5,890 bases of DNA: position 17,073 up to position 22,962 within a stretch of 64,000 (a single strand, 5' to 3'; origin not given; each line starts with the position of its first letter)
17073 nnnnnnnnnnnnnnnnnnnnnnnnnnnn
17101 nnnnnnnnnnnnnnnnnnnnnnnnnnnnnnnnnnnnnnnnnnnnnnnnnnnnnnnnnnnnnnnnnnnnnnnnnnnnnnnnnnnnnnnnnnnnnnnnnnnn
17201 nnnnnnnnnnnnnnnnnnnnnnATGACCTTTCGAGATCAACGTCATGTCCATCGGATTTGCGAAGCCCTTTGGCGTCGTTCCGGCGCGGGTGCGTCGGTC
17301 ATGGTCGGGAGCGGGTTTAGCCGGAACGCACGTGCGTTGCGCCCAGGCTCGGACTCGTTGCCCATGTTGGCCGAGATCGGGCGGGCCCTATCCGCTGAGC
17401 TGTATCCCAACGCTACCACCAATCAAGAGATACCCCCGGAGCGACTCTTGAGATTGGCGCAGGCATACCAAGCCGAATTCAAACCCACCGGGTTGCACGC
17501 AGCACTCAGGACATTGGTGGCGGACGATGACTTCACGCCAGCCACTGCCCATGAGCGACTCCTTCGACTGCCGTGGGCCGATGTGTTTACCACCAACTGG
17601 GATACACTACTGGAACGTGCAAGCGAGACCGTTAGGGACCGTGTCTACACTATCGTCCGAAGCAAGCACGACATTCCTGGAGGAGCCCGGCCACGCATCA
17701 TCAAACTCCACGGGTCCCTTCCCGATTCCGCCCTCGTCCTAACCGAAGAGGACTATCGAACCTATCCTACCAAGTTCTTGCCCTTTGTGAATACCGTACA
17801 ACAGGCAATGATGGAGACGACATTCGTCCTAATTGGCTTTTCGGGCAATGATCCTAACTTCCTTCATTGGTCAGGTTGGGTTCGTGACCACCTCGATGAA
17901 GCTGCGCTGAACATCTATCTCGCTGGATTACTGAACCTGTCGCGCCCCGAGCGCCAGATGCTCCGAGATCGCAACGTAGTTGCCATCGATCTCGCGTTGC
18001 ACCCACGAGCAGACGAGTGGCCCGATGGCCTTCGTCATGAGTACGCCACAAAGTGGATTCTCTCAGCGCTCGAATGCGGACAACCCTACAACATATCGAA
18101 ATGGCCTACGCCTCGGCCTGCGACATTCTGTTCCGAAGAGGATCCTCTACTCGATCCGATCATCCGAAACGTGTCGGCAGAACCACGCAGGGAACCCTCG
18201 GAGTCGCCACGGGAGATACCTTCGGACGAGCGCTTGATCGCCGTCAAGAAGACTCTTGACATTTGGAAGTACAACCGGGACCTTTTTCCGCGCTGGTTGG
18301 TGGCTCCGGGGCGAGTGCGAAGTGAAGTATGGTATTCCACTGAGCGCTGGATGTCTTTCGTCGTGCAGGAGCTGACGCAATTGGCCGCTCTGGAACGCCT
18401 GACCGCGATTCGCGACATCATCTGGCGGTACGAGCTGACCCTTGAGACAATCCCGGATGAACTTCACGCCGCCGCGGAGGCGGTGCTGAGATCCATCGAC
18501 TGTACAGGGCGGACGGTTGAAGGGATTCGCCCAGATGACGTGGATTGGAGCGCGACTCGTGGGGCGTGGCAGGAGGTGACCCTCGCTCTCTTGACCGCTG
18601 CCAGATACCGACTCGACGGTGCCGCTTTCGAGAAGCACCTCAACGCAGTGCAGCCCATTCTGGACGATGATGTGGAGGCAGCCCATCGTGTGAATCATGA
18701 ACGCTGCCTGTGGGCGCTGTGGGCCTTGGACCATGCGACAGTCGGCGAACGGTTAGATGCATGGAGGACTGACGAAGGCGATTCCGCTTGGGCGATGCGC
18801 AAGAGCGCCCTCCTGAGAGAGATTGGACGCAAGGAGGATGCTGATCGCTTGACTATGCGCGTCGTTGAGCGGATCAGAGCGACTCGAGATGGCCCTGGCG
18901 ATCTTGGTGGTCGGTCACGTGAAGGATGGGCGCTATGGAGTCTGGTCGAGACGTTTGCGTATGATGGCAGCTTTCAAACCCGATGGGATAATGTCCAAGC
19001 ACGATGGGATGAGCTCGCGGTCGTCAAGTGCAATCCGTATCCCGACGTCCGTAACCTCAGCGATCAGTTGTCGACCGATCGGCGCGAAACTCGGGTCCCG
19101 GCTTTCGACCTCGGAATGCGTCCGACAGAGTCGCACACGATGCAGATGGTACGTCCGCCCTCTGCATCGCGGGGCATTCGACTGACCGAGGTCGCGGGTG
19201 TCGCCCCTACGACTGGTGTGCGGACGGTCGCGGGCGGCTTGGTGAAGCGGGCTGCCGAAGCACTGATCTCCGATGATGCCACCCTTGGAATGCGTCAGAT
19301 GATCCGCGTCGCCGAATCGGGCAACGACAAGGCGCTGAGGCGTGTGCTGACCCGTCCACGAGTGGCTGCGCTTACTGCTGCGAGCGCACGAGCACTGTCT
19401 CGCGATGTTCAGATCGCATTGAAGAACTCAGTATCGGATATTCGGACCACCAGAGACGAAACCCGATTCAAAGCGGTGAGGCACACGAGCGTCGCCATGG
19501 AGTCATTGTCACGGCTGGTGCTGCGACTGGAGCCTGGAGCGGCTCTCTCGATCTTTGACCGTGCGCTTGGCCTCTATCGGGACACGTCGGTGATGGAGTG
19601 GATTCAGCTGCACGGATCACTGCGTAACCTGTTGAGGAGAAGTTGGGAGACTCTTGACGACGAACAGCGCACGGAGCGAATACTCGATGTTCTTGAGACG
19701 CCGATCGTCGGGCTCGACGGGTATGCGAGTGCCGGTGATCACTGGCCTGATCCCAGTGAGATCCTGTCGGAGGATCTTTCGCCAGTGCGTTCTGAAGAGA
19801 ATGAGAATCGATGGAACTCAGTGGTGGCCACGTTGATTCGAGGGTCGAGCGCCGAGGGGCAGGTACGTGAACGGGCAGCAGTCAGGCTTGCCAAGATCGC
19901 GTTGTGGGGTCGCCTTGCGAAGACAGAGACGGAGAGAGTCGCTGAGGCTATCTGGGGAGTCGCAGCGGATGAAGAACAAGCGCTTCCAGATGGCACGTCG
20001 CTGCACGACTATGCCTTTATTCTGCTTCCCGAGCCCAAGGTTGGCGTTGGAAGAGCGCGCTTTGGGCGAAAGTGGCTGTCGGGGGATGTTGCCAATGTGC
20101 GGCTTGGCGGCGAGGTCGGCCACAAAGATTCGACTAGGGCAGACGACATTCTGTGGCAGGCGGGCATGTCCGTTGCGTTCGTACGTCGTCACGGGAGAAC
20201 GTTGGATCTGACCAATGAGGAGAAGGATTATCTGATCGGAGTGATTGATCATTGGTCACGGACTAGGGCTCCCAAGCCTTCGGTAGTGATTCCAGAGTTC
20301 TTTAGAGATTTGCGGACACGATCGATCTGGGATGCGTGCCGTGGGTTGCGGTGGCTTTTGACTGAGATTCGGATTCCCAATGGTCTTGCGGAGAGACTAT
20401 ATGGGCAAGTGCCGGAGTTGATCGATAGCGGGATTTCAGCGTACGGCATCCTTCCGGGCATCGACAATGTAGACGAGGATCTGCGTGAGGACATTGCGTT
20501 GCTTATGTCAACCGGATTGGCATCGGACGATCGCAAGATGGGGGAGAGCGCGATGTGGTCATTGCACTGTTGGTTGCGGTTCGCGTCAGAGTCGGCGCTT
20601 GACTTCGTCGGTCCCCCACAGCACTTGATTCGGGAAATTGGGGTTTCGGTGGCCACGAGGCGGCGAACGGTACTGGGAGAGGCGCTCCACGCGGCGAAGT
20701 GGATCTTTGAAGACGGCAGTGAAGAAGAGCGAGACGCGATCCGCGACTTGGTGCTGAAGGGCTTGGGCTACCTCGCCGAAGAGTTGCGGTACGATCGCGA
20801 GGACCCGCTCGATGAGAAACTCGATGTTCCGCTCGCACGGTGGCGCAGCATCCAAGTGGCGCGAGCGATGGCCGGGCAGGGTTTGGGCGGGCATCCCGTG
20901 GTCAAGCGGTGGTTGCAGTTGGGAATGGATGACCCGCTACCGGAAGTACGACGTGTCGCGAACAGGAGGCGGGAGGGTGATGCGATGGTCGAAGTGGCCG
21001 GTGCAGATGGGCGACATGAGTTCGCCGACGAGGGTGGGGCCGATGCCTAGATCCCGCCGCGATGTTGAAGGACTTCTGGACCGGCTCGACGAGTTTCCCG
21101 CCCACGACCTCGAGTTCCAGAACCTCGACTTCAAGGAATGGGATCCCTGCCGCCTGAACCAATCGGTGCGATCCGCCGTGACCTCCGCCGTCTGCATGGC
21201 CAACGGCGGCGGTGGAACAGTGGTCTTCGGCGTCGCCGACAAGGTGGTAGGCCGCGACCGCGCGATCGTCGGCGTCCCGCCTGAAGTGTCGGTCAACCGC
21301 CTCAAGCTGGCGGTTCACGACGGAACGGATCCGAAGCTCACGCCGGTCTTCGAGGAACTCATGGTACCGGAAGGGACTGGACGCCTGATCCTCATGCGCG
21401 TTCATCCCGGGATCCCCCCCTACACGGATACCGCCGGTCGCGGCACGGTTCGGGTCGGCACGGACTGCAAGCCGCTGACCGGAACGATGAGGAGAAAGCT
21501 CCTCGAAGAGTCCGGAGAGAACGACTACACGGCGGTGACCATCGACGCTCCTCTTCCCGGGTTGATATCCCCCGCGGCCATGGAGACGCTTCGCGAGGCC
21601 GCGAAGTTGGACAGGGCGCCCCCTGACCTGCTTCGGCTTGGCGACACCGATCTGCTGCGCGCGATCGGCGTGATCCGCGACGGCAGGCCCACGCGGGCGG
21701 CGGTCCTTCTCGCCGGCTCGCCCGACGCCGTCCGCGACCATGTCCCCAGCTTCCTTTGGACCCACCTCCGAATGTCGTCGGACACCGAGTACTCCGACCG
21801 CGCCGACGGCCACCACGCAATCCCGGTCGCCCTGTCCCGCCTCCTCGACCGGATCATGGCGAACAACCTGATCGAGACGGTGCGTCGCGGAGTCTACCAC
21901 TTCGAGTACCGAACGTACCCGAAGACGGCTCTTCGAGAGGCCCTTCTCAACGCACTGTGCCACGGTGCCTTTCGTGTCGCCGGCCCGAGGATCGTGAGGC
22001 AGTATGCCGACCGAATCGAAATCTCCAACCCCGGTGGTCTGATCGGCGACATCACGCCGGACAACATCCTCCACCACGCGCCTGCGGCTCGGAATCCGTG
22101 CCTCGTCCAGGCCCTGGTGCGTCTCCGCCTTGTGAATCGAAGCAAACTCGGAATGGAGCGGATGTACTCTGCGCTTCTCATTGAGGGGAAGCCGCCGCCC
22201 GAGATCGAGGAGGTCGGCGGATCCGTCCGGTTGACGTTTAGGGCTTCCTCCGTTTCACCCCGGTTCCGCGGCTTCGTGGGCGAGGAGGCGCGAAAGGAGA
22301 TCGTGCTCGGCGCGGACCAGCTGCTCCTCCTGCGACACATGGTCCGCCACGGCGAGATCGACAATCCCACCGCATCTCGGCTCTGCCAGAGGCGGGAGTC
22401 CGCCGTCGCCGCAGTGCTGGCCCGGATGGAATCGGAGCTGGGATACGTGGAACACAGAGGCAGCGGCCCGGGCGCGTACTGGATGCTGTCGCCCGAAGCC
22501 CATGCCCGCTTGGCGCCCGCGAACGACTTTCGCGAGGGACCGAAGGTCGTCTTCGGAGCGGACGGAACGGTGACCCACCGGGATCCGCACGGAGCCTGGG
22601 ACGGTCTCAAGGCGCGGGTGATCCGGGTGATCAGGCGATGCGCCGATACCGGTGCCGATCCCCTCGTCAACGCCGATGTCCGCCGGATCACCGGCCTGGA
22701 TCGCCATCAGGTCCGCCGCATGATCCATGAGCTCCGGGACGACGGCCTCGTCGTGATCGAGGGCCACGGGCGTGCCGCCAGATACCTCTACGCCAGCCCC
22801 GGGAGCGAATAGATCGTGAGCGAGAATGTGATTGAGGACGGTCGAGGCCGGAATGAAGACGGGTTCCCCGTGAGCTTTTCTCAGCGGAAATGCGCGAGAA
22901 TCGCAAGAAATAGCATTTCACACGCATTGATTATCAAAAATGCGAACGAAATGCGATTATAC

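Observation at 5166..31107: Type 1 BREX whose operon has been opened at two internal positions and loaded with about 16 kb of cargo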

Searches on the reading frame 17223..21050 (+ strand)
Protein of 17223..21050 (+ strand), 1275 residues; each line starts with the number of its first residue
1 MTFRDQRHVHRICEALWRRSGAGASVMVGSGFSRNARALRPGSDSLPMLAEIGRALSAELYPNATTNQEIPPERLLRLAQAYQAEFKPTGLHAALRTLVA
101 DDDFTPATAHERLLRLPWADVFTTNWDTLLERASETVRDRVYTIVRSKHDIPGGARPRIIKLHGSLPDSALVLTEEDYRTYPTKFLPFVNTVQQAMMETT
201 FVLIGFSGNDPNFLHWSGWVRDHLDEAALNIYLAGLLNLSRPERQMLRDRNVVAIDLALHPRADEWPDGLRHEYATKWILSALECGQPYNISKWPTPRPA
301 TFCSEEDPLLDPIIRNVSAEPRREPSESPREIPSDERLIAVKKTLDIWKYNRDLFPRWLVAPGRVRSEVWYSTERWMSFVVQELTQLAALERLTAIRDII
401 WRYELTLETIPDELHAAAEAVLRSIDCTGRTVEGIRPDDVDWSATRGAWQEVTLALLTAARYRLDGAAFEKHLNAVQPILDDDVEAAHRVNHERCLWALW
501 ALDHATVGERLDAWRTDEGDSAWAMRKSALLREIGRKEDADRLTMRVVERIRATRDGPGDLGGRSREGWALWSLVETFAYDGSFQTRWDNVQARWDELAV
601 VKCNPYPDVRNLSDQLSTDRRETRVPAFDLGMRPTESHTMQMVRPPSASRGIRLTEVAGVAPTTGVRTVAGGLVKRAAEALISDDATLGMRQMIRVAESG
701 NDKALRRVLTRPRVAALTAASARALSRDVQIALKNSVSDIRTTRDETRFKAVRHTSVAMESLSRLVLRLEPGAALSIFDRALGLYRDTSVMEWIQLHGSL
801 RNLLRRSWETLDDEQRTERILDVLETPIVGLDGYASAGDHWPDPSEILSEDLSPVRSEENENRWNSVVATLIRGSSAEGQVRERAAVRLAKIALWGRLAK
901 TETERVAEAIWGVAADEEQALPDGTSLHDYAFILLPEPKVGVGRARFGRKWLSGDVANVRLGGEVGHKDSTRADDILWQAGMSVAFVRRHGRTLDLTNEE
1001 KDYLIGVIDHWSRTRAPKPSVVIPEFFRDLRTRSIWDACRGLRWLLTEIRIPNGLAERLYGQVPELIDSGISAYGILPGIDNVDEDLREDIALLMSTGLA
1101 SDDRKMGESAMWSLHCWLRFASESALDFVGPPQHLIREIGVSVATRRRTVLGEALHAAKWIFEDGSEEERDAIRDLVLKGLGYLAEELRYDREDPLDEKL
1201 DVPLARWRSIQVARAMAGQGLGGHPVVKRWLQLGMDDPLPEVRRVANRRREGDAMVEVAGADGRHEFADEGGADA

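Call 4: search_protein_families(library=pfam, proteins=[window:17223-21050:+])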
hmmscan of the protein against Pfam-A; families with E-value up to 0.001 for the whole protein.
window:17223-21050:+ (1275 aa): 1 family
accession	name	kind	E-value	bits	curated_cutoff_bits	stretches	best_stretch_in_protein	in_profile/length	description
PF13289.12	SIR2_2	-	4e-18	66.3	24.5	1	121-235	3-120/141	SIR2-like domain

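Call 6: search_protein_families(library=padloc, proteins=[window:17223-21050:+])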
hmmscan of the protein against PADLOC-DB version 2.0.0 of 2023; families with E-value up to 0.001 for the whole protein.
window:17223-21050:+ (1275 aa): 7 families
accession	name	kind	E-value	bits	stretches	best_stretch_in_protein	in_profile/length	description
PDLC02184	Dsr2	-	6.3e-146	486.2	1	8-1200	12-1171/1222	-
PDLC00407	ThsA1|ThsA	-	1.7e-18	64.5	1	75-231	60-219/478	STALD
PDLC00409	ThsA1|ThsA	-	6.1e-13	46.7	1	105-215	91-204/242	STALD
PDLC02419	Aga_SIR2-PNTD1-PNTD2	-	3e-05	20.9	1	121-212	123-217/558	Class I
PDLC02420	Aga_SIR2-PNTD1-PNTD2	-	0.00029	17.2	1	120-215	134-230/1010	Class I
PDLC04968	PDC-S25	-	0.00041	17.5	1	121-184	143-205/517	-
PDLC02401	Aga_SIR2-PNTD1-PNTD2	-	0.00043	17.2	1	121-212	96-190/524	Class I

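Call 49: search_solved_structures(query=window:17223-21050:+, max_evalue=0.001)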
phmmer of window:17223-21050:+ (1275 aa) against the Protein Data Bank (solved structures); distinct sequences matched with E-value up to 0.001: 10.
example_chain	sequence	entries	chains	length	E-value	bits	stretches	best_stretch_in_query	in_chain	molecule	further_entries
6lhx_A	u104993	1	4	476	4.6e-10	40.8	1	90-221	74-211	ThsA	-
7uxt_B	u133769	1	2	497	5.2e-10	40.7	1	74-227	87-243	USG protein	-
8bto_A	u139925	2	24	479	6e-09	37.2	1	90-221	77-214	NAD(+) hydrolase ThsA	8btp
8wc0_A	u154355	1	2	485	9.5e-09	36.5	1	88-213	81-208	NAD(+) hydrolase ThsA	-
8wkt_A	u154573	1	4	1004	5.8e-07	30.6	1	107-222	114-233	SIR2-like domain-containing protein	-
8k98_C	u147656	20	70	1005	5.8e-07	30.6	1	107-222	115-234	a protein | SIR2-like domain-containing protein | SIR2 family protein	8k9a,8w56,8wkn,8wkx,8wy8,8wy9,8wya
8wks_A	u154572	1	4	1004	1.3e-05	26.1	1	107-222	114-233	SIR2-like domain-containing protein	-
8wyb_A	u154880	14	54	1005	1.3e-05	26.1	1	107-222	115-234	SIR2-like domain-containing protein | DSR2 H171A | DSR2(H171A)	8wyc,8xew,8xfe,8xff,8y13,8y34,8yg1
9v0g_E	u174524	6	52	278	2.4e-05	25.2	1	107-215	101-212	NAD-dependent protein deacetylase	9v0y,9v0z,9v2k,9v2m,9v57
8wfn_A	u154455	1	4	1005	0.00016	22.5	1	107-222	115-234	SIR2-like domain-containing protein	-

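Call 57: search_protein_families(library=ncbifam, proteins=[window:17223-21050:+], max_evalue=0.01)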
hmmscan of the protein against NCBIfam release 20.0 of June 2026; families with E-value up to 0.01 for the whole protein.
window:17223-21050:+ (1275 aa): 1 family
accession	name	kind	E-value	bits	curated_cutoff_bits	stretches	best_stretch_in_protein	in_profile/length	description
NF041819.1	Dsr2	equivalog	2.1e-150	503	1400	1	8-1202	7-1169/1215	anti-phage defense-associated sirtuin Dsr2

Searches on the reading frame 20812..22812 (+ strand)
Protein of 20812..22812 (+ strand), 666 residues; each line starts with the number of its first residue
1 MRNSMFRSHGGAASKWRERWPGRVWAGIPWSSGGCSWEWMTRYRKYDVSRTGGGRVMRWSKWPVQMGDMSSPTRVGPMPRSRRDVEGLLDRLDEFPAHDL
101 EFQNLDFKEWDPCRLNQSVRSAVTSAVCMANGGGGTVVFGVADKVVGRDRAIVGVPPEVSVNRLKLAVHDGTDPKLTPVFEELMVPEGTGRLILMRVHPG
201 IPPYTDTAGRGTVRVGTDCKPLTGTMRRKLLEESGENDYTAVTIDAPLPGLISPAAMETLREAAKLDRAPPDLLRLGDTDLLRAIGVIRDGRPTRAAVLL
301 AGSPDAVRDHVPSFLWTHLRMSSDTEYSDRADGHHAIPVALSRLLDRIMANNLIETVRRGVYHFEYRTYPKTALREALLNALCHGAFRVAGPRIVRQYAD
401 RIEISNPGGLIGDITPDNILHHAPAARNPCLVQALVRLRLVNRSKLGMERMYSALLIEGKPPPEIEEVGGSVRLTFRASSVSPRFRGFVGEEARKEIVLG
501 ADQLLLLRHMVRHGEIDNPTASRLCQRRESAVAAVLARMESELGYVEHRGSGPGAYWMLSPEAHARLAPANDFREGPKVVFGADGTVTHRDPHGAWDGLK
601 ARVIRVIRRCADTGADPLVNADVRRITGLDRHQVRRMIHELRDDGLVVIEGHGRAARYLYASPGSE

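Call 4: search_protein_families(library=pfam, proteins=[window:20812-22812:+])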
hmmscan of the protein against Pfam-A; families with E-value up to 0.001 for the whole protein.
window:20812-22812:+ (666 aa): 2 families
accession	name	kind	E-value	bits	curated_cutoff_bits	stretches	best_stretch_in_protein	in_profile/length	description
PF13749.12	HATPase_c_4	-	1.6e-19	70.2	26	1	395-476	6-89/89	Putative ATP-dependent DNA helicase recG C-terminal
PF04326.19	SLFN_AlbA_2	-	2.1e-13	51.3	25.3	1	101-222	1-117/118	Schlafen, AlbA_2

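Call 6: search_protein_families(library=padloc, proteins=[window:20812-22812:+])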
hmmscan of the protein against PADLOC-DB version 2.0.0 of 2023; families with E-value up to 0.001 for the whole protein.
window:20812-22812:+ (666 aa): 2 families
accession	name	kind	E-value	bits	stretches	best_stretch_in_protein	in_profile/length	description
PDLC02402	Aga_SIR2-PNTD1-PNTD2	-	4.9e-06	22.9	1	367-416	440-489/876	Class I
PDLC02418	Aga_SIR2-Kinase-PNTD1-PNTD2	-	0.00025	17.4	1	367-415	318-366/756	Class I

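Call 57: search_protein_families(library=ncbifam, proteins=[window:21043-22812:+], max_evalue=0.01)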
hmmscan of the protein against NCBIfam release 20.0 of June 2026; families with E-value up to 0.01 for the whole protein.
window:21043-22812:+ (589 aa): 0 families

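Call 66: find_related_loci(query=A7, collection=metagenome_contigs, flank=4000)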
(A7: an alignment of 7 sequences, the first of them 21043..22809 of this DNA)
Query A7 (589 aa) in metagenome_contigs; peptide patterns used: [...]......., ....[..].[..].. (x = any residue, [..] = any of these).
600 stretches matched a pattern (row limit reached: there are more); 408 encode a relative of the query (tblastn E <= 1e-3); the best 80 are kept; 80 distinct loci.
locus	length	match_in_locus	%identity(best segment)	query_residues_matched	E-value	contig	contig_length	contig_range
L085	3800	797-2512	58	3-589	0e+0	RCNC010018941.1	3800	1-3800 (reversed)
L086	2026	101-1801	61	3-583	0e+0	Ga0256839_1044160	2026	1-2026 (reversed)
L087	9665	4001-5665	57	19-588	0e+0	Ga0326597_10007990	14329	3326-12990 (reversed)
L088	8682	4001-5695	55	7-585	0e+0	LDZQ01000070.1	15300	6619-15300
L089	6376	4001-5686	55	7-583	0e+0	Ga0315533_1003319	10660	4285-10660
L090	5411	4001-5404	65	3-470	0e+0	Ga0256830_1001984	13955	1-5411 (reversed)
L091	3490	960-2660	53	3-583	0e+0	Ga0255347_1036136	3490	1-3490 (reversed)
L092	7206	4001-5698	55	3-583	0e+0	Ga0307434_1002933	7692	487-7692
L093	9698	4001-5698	55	3-583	0e+0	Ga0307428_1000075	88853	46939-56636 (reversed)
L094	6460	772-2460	54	7-583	0e+0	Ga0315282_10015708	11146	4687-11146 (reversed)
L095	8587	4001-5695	53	3-581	0e+0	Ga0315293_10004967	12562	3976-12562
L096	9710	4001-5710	55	3-583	0e+0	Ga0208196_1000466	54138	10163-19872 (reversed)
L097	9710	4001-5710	55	3-583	0e+0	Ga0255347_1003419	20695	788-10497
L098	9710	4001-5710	55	3-583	0e+0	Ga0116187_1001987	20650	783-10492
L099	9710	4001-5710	55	3-583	0e+0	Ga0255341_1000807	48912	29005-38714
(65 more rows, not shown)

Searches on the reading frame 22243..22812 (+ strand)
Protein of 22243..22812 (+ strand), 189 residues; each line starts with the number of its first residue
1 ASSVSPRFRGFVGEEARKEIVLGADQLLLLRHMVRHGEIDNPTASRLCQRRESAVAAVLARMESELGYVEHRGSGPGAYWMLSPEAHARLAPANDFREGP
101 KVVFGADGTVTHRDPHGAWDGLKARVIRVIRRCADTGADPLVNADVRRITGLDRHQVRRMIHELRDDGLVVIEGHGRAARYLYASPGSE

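Call 42: search_protein_families(library=pfam, proteins=[window:22243-22812:+], max_evalue=1)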
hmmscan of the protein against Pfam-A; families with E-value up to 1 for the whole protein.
window:22243-22812:+ (189 aa): 13 families
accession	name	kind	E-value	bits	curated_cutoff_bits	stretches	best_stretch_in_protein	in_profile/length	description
PF12802.13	MarR_2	-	1.7e-05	25.3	27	1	121-180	2-60/61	MarR family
PF25212.1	HVO_A0114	-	0.00055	20.1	27.6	1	21-74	19-71/84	HVO_A0114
PF01978.25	TrmB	-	0.00062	20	25.6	1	143-183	25-64/68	Sugar-specific transcriptional regulator TrmB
PF09339.16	HTH_IclR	-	0.0069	16.6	22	1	138-170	16-48/52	IclR helix-turn-helix domain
PF22168.2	DIP2311-like_C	-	0.014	16.1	27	1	141-181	20-60/63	Transcriptional regulator DIP2311-like, C-terminal domain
PF19720.4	DUF6214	-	0.072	13.6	26.6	1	125-170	105-148/155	Family of unknown function (DUF6214)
PF02002.24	TFIIE_alpha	-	0.083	13.2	22.9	1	145-172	32-59/105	TFIIE alpha subunit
PF22554.1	Chap-C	-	0.13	13.4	27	0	25-63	5-45/91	TY-Chap C-terminal domain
PF13545.12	HTH_Crp_2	-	0.13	12.7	27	1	144-174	26-56/70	Crp-like helix-turn-helix domain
PF01157.24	Ribosomal_L21e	-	0.17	12.2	27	1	94-133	32-71/101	Ribosomal protein L21e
PF01325.25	Fe_dep_repress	-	0.24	12.1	26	0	157-174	39-56/60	Iron dependent repressor, N-terminal DNA binding domain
PF13551.12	HTH_29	-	0.29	11.7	28.1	0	148-172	20-44/64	Winged helix-turn helix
PF13730.12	HTH_36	-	0.31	11.3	25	0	145-170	27-55/55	Helix-turn-helix domain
